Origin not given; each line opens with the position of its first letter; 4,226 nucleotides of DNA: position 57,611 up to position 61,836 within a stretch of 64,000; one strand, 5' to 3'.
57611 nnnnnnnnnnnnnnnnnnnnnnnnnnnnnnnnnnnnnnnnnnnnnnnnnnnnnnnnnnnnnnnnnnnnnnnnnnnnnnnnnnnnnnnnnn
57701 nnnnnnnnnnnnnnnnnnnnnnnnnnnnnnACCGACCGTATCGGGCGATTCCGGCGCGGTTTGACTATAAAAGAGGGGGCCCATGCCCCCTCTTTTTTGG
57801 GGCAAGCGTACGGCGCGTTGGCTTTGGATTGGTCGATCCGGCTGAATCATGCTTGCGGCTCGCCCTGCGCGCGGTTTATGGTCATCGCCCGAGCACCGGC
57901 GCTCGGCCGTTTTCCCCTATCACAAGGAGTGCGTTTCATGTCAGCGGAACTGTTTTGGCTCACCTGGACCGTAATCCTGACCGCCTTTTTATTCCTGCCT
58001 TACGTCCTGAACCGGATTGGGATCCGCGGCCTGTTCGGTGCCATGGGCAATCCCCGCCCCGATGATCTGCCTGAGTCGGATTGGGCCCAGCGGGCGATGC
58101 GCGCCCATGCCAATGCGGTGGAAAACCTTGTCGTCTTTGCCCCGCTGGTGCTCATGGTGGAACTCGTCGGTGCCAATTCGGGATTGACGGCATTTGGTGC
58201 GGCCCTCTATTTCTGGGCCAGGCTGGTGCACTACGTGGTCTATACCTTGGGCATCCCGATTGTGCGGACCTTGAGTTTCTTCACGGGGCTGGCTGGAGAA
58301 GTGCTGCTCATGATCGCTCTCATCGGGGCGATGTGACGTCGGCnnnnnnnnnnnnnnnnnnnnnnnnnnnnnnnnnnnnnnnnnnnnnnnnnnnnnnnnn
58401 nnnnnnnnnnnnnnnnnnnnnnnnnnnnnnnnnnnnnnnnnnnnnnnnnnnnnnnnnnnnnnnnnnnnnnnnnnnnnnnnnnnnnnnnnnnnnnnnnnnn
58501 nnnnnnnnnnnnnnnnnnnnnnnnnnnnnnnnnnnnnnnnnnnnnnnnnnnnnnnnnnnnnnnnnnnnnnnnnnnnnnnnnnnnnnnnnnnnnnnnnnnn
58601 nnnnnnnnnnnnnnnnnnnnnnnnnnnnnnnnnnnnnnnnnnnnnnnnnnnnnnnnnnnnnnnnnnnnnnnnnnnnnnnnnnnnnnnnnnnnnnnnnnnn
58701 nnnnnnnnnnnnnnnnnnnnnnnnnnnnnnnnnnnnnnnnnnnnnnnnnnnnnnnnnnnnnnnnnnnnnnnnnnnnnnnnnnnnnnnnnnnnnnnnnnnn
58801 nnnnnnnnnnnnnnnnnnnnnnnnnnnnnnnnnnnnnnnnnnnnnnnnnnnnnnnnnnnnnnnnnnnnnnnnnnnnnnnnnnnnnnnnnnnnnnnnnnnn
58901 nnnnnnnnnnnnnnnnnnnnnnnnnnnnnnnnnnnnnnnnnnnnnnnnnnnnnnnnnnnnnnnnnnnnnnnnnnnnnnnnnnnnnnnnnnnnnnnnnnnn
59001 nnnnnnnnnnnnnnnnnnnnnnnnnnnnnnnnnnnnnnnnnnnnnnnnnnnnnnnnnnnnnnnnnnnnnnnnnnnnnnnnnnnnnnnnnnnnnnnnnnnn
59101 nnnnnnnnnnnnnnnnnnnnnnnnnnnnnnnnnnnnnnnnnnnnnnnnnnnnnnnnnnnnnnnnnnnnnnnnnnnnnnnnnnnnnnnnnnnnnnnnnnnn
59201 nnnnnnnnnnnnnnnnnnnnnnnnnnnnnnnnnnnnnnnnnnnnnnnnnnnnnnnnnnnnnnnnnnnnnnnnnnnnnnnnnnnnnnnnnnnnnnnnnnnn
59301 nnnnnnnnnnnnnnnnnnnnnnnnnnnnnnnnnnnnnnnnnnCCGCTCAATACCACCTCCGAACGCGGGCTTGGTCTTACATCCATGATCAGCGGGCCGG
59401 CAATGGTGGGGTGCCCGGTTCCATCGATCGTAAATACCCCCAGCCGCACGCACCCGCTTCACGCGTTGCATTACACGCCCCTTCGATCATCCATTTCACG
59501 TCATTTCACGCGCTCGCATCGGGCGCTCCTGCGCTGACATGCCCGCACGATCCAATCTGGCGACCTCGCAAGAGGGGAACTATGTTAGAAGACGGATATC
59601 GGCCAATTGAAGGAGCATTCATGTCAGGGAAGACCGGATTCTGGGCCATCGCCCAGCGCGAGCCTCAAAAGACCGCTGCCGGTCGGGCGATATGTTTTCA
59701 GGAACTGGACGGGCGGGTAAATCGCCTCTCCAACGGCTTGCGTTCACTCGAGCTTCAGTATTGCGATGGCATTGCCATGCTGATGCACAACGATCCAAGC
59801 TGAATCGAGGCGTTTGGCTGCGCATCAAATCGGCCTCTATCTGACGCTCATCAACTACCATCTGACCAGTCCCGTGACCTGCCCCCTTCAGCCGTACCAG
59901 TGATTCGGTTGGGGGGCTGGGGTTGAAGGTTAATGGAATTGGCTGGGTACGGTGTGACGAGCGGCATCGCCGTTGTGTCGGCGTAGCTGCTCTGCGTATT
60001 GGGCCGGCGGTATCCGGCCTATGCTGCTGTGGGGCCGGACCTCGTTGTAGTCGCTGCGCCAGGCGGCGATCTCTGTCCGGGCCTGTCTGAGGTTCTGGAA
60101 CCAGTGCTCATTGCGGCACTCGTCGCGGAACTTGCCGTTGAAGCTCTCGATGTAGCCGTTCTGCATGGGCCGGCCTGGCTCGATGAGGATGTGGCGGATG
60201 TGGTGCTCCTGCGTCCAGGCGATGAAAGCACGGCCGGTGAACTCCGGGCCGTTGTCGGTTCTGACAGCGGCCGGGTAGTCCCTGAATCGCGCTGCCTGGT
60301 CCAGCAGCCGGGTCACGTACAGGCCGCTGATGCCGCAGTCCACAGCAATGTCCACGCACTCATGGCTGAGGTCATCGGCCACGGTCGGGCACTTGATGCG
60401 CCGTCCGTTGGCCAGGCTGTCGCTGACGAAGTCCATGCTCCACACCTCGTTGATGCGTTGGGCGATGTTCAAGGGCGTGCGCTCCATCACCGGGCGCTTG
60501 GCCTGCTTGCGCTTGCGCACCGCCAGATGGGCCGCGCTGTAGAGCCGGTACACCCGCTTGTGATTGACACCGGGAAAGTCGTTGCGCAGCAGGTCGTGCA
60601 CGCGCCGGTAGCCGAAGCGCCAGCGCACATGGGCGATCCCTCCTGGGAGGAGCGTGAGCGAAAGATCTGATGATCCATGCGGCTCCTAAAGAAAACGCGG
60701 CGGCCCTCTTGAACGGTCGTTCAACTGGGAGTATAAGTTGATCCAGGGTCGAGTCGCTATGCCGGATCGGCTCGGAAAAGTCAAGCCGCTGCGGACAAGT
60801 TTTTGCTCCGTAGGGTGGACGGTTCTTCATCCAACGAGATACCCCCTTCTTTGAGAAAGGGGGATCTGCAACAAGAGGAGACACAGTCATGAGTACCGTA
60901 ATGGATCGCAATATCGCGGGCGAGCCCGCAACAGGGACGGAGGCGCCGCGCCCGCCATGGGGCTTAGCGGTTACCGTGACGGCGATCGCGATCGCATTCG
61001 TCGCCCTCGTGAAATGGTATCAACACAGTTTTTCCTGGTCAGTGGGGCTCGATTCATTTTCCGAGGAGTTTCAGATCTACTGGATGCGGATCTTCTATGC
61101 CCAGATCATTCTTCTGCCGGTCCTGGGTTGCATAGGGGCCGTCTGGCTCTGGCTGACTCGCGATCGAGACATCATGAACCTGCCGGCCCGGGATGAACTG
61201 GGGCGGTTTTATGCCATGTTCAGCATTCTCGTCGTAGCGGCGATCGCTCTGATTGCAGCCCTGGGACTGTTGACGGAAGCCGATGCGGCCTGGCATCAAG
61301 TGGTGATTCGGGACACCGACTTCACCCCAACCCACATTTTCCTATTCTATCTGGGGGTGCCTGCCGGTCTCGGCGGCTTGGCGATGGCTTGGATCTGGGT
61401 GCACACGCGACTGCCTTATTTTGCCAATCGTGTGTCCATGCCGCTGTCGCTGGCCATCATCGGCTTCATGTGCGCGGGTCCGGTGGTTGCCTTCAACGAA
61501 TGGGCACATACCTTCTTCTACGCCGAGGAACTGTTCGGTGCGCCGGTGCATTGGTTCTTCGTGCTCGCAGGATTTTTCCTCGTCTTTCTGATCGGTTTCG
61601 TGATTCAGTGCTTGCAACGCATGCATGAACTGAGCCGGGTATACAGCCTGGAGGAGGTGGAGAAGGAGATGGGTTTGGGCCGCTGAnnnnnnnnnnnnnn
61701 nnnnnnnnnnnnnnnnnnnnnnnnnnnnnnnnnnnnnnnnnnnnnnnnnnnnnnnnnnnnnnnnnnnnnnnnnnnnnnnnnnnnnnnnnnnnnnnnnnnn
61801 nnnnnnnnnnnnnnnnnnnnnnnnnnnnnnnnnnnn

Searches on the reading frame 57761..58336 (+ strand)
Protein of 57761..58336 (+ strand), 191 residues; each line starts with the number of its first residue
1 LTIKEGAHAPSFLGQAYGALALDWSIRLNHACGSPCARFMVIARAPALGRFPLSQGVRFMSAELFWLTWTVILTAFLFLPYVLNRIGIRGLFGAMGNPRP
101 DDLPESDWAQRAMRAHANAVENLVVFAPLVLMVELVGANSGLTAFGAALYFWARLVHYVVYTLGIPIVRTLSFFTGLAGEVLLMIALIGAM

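Call 31: search_protein_families(library=pfam, proteins=[window:57761-58336:+])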
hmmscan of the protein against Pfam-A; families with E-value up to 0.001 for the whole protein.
window:57761-58336:+ (191 aa): 1 family
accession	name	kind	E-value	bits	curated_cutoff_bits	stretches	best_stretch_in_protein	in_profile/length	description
PF01124.23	MAPEG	-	3.1e-23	82.8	23.4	1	65-188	3-128/129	MAPEG family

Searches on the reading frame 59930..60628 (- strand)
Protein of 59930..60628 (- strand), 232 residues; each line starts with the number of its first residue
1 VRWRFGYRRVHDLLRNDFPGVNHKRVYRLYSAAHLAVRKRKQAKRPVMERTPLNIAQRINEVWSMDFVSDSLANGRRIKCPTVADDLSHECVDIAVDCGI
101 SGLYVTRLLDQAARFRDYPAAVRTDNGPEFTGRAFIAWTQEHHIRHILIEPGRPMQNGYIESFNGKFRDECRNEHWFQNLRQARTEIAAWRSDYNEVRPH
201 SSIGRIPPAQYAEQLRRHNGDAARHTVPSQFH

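Call 36: search_protein_families(library=ncbifam, proteins=[window:59930-60628:-], max_evalue=0.01)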
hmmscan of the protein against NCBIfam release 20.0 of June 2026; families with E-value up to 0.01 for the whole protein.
window:59930-60628:- (232 aa): 5 families
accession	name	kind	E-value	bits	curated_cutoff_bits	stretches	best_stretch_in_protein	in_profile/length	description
NF033516.0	transpos_IS3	equivalog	1.4e-57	195.6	160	1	4-211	149-368/369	IS3 family transposase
NF033577.2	transpos_IS481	equivalog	9e-32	110.7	224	1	4-211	76-283/284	IS481 family transposase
NF006918.0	PRK09409.1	subfamily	8.4e-08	32.1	597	1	5-217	66-289/301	IS2 transposase TnpB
NF033546.1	transpos_IS21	equivalog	1.7e-05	24.5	160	1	133-213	203-284/294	IS21 family transposase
NF033563.0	transpos_IS30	equivalog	0.00079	19.2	80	0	122-183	193-252/267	IS30 family transposase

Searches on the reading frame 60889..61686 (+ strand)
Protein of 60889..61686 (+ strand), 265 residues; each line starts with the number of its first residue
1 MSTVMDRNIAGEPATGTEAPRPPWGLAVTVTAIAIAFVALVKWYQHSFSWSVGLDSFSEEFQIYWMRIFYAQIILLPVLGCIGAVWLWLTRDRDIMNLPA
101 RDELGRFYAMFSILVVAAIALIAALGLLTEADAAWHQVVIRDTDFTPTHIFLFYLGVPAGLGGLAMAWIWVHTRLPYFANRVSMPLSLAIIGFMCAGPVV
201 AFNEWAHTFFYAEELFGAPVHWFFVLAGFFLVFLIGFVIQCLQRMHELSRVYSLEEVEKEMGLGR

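Call 17: find_homologous_proteins(query=window:60889-61686:+, max_evalue=1e-20)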
Query window:60889-61686:+ (265 aa): 507 proteins with E <= 1e-20 among 8000 candidates; the best 120 are listed.
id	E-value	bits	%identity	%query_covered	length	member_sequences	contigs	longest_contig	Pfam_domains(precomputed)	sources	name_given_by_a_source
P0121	8.6e-152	522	88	99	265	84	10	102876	PF04896.18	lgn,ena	-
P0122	4.1e-119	415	72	92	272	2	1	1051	PF04896.18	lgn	-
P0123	3.2e-118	412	72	95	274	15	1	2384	PF04896.18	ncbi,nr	ncbi:MAG TPA: methane monooxygenase/ammonia monooxygenase subunit C, partial [Gammaproteobacteria ba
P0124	9.1e-115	401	66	99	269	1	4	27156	PF04896.18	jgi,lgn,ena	-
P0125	1.0e-113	398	86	78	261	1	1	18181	PF04896.18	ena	-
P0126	1.5e-112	394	66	98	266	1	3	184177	PF04896.18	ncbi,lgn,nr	ncbi:MAG: methane monooxygenase/ammonia monooxygenase subunit C [Pseudomonadota bacterium]|nr:methan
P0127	1.7e-112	393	64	100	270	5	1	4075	PF04896.18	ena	-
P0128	3.8e-112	392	64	98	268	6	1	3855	PF04896.18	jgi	jgi:methane/ammonia monooxygenase subunit C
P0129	2.4e-109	383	63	98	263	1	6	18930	PF04896.18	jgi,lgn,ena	-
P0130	1.1e-107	378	64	98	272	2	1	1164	PF04896.18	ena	-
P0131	1.6e-107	377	67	92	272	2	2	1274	PF04896.18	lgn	-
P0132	2.3e-106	373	69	86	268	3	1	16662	PF04896.18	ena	-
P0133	3.7e-106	373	63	100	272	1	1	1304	PF04896.18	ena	-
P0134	5.8e-106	372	64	96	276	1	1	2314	PF04896.18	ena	-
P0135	2.3e-105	370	98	64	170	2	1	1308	PF04896.18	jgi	-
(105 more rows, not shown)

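Call 36: search_protein_families(library=ncbifam, proteins=[window:60889-61686:+], max_evalue=0.01)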
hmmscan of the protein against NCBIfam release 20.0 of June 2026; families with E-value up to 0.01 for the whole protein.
window:60889-61686:+ (265 aa): 2 families
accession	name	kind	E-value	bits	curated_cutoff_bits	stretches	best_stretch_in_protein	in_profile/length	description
NF041641.1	AmoC_BACT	equivalog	4.2e-65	219.5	319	1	28-248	28-248/250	bacterial ammonia monooxygenase, subunit AmoC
TIGR03078.1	CH4_NH3mon_ox_C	equivalog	2e-57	194.3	280.6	1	32-246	14-230/231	methane monooxygenase/ammonia monooxygenase subunit C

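Call 64: find_encoding_contigs(protein=P0121, flank=8000, max_places=3)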
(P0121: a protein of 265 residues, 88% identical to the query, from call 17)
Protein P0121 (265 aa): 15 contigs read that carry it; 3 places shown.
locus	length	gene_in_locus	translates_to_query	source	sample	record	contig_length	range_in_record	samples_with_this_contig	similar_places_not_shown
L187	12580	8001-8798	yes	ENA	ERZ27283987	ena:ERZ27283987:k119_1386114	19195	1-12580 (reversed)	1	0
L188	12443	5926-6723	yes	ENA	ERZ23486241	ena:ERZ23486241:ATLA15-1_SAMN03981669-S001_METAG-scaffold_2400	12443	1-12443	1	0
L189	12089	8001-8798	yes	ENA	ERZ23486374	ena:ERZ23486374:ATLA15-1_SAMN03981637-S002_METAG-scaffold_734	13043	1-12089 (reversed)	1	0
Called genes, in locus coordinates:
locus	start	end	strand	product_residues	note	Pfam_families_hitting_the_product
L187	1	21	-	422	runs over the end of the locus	PF00201:UDPGT, PF04101:Glyco_tran_28_C, PF06722:EryCIII-like_C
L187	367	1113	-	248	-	PF00149:Metallophos, PF12850:Metallophos_2 (faint)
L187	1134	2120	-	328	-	-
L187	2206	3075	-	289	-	PF02219:MTHFR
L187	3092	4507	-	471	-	PF05221:AdoHcyase, PF00670:AdoHcyase_NAD, PF02826:2-Hacid_dh_C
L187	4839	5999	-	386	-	PF00438:S-AdoMet_synt_N, PF02772:S-AdoMet_synt_M, PF02773:S-AdoMet_synt_C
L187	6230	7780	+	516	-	PF00501:AMP-binding, PF13193:AMP-binding_C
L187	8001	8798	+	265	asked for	PF04896:AmoC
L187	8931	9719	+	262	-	PF02461:AMO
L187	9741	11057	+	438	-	PF04744:Monooxygenase_B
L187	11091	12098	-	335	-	PF01073:3Beta_HSD, PF01370:Epimerase, PF02719:Polysacc_synt_2, PF04321:RmlD_sub_bind, PF05368:NmrA (weak), PF16363:GDP_Man_Dehyd, PF13460:NAD_binding_10 (weak)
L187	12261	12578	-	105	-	?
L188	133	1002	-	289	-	PF02219:MTHFR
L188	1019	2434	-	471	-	PF05221:AdoHcyase, PF00670:AdoHcyase_NAD, PF02826:2-Hacid_dh_C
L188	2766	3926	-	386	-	PF00438:S-AdoMet_synt_N, PF02772:S-AdoMet_synt_M, PF02773:S-AdoMet_synt_C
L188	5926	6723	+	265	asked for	PF04896:AmoC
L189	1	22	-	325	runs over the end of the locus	?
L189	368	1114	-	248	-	PF00149:Metallophos, PF12850:Metallophos_2 (faint)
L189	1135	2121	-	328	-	-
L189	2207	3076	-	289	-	PF02219:MTHFR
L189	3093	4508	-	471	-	PF05221:AdoHcyase, PF00670:AdoHcyase_NAD, PF02826:2-Hacid_dh_C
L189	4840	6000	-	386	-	PF00438:S-AdoMet_synt_N, PF02772:S-AdoMet_synt_M, PF02773:S-AdoMet_synt_C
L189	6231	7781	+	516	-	PF00501:AMP-binding, PF13193:AMP-binding_C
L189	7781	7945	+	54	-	-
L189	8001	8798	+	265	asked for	PF04896:AmoC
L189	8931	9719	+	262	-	PF02461:AMO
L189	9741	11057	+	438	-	PF04744:Monooxygenase_B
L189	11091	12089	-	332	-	?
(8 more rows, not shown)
